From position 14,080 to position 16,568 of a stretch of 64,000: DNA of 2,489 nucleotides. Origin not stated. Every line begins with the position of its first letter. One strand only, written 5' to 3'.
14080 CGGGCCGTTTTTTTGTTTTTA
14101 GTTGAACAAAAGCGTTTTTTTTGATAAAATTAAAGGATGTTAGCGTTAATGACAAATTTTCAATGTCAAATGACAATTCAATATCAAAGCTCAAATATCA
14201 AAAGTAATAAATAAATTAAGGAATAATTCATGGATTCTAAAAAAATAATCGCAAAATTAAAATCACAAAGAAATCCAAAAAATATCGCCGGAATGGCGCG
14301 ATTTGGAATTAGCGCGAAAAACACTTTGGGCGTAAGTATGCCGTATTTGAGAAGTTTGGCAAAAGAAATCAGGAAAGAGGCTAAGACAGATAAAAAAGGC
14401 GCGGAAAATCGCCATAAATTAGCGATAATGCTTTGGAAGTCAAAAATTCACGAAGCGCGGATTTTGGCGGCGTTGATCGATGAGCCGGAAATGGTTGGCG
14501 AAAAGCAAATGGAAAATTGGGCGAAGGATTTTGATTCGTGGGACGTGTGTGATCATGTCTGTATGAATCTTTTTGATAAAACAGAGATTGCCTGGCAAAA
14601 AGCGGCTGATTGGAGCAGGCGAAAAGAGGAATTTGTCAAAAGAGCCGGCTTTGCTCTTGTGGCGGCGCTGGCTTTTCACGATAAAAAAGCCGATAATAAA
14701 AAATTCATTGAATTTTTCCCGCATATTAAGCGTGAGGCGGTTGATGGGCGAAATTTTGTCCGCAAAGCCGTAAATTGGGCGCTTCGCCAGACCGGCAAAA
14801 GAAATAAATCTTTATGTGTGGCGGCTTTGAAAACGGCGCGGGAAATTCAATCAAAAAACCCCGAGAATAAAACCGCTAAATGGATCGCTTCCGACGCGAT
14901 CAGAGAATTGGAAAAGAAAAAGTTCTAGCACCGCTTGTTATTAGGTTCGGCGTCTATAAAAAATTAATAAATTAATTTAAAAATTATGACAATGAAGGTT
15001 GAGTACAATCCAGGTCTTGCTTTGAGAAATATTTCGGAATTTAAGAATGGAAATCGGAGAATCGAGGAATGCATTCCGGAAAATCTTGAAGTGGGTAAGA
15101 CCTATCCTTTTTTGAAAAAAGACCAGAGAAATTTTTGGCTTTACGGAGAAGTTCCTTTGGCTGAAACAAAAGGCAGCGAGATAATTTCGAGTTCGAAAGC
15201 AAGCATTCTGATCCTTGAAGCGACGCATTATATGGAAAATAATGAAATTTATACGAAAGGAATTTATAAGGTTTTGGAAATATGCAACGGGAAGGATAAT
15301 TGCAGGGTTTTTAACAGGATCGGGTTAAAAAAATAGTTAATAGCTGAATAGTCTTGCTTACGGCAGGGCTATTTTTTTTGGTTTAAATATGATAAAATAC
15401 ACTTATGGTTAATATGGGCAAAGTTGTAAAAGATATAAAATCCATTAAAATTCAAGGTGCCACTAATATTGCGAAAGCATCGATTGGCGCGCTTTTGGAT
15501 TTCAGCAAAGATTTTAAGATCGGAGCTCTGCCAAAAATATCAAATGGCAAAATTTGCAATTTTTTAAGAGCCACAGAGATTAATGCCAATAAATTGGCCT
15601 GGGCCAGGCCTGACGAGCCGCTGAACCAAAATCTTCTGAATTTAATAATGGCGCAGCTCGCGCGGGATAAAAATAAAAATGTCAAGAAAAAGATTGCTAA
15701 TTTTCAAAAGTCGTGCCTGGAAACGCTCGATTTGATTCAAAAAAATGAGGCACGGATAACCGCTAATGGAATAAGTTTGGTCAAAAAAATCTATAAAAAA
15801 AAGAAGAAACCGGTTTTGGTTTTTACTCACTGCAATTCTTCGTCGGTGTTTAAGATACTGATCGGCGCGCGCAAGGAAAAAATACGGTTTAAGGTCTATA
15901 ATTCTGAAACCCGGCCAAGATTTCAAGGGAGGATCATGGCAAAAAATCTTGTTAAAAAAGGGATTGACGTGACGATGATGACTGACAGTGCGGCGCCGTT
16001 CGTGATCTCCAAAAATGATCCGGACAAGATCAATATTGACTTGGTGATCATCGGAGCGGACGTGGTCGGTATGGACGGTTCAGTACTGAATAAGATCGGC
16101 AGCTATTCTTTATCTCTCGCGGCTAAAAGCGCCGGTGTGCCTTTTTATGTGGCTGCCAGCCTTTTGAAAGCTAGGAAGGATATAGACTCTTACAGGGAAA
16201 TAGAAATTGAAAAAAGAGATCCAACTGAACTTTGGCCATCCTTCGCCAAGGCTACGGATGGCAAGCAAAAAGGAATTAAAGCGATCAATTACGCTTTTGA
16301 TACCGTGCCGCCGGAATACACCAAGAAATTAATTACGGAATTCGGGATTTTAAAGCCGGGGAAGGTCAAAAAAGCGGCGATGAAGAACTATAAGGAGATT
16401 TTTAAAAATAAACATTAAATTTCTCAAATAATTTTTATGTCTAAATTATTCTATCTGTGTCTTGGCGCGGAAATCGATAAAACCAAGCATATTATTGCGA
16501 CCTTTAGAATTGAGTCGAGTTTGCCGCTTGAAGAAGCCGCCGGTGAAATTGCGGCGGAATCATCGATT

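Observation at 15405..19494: CPR/archaeal AMP-salvage (RuBisCO) locus in which RuBisCO is reduced to a 134-aa N-terminal stub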

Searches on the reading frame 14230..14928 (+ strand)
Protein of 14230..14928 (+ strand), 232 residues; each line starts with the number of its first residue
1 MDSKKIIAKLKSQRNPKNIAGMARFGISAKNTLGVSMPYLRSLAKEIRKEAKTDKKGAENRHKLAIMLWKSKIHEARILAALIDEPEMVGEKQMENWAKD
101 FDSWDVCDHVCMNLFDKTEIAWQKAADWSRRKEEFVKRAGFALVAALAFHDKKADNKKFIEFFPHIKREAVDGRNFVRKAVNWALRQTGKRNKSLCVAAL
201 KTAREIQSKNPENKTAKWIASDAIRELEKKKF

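Call 3: search_protein_families(library=pfam, proteins=[window:14230-14928:+], max_evalue=0.1)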
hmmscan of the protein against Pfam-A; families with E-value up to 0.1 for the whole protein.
window:14230-14928:+ (232 aa): 1 family
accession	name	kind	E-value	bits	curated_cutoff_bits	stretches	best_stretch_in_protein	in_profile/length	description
PF08713.17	DNA_alkylation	-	1.3e-34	120.2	21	1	6-226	1-212/213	DNA alkylation repair enzyme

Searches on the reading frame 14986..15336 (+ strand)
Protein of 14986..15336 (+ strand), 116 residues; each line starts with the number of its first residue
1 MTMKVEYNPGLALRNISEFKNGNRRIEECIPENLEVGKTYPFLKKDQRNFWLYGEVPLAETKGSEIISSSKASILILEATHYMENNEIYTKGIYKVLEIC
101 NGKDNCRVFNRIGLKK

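Call 3: search_protein_families(library=pfam, proteins=[window:14986-15336:+], max_evalue=0.1)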
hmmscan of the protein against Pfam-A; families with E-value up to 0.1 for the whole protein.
window:14986-15336:+ (116 aa): 1 family
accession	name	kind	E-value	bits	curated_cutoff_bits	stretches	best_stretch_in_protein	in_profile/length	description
PF19487.4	DUF6023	-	0.0036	17.6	26.8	1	67-108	54-95/150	Family of unknown function (DUF6023)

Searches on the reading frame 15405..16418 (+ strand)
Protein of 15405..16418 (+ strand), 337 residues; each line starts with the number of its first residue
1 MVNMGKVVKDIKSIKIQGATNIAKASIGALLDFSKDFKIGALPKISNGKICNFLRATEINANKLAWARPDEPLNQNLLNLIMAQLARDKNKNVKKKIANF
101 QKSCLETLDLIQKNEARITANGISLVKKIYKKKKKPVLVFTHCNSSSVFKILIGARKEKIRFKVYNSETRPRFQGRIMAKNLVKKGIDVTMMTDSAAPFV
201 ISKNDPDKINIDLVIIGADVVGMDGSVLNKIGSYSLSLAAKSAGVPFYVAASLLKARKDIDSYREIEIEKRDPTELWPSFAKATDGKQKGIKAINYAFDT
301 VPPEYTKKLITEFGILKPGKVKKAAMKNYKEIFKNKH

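Call 3: search_protein_families(library=pfam, proteins=[window:15405-16418:+], max_evalue=0.1)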
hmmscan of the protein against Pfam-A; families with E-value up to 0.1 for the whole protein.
window:15405-16418:+ (337 aa): 2 families
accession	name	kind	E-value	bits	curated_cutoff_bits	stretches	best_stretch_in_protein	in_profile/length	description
PF01008.23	IF-2B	-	2.5e-58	197.9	22.4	1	16-318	2-280/280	Initiation factor 2 subunit family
PF03800.19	Nuf2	-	0.051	14.2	25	1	42-106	4-69/141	Nuf2 family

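Call 4: search_protein_families(library=ncbifam, proteins=[window:15405-16418:+], max_evalue=0.1)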
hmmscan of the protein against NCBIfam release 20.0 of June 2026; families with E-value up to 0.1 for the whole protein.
window:15405-16418:+ (337 aa): 10 families
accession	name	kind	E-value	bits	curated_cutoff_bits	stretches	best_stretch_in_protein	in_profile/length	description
NF004326.0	PRK05720.1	subfamily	7e-52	176.4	271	1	4-324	40-348/358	s-methyl-5-thioribose-1-phosphate isomerase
TIGR00524.1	eIF-2B_rel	subfamily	4e-51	173.9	185.85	1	4-318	4-303/303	S-methyl-5-thioribose-1-phosphate isomerase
TIGR00511.1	ribulose_e2b2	equivalog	2.9e-46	158.1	314.1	1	6-322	4-292/301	ribose 1,5-bisphosphate isomerase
TIGR00512.1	salvage_mtnA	equivalog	3.1e-45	154.6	279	1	4-317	30-334/335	S-methyl-5-thioribose-1-phosphate isomerase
NF006210.0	PRK08335.1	equivalog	2.4e-30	105.8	339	1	6-320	8-273/275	translation initiation factor IF-2B subunit alpha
NF004700.0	PRK06036.1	equivalog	8.3e-30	104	528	1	138-319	150-331/339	S-methyl-5-thioribose-1-phosphate isomerase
NF004436.0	PRK05772.1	equivalog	1.6e-25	90.1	521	1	6-319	48-352/363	S-methyl-5-thioribose-1-phosphate isomerase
NF004994.0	PRK06372.1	equivalog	2.6e-20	72.9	249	1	138-320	88-250/253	translation initiation factor IF-2B subunit delta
NF010684.1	PRK14084.1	equivalog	0.0033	17.2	375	1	70-143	8-82/254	response regulator transcription factor LytR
NF008939.0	PRK12292.2-1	equivalog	0.046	12.4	335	1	75-118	164-207/391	ATP phosphoribosyltransferase regulatory subunit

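Call 39: search_solved_structures(query=window:15405-16415:+, max_evalue=1e-10, show_alignments=2)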
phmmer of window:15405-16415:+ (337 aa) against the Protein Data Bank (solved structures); distinct sequences matched with E-value up to 1e-10: 35.
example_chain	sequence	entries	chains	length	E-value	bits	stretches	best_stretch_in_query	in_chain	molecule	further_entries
5yfj_A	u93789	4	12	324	3.6e-28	101.9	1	10-319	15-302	Ribose 1,5-bisphosphate isomerase | Ribose-1,5-bisphosphate isomerase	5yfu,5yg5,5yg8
5yft_A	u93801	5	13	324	1.8e-27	99.6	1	10-319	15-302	Ribose 1,5-bisphosphate isomerase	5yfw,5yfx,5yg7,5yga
3a11_A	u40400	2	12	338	2.6e-27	99.1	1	136-318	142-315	Translation initiation factor eIF-2B, delta subunit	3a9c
5yfs_A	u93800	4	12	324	9.9e-27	97.2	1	10-319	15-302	Ribose 1,5-bisphosphate isomerase | Ribose-1,5-bisphosphate isomerase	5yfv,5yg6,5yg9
3vm6_A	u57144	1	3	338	6.7e-26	94.5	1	136-318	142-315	Translation initiation factor eIF-2B, delta subunit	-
1t9k_A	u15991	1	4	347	1.3e-25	93.5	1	104-319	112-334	Probable methylthioribose-1-phosphate isomerase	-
2yrf_A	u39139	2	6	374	1.1e-22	83.9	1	11-317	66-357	Methylthioribose-1-phosphate isomerase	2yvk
1t5o_A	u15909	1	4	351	5.9e-20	74.9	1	155-319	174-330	Translation initiation factor eIF2B, subunit delta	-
6a34_A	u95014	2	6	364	3.5e-19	72.4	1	139-320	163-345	Putative methylthioribose-1-phosphate isomerase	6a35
1vb5_A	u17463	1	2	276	1.7e-18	70.2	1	138-319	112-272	translation initiation factor eIF-2B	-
4ldr_A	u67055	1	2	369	2.9e-18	69.4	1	126-324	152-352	Methylthioribose-1-phosphate isomerase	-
4ldq_A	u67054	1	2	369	3.9e-18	69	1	126-324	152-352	Methylthioribose-1-phosphate isomerase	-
2a0u_A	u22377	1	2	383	1.3e-17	67.2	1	11-319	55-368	initiation factor 2B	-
3ecs_A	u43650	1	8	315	2e-17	66.7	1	134-331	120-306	Translation initiation factor eIF-2B subunit alpha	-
6i3m_A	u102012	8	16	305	3.3e-17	65.9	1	138-327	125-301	Translation initiation factor eIF-2B subunit alpha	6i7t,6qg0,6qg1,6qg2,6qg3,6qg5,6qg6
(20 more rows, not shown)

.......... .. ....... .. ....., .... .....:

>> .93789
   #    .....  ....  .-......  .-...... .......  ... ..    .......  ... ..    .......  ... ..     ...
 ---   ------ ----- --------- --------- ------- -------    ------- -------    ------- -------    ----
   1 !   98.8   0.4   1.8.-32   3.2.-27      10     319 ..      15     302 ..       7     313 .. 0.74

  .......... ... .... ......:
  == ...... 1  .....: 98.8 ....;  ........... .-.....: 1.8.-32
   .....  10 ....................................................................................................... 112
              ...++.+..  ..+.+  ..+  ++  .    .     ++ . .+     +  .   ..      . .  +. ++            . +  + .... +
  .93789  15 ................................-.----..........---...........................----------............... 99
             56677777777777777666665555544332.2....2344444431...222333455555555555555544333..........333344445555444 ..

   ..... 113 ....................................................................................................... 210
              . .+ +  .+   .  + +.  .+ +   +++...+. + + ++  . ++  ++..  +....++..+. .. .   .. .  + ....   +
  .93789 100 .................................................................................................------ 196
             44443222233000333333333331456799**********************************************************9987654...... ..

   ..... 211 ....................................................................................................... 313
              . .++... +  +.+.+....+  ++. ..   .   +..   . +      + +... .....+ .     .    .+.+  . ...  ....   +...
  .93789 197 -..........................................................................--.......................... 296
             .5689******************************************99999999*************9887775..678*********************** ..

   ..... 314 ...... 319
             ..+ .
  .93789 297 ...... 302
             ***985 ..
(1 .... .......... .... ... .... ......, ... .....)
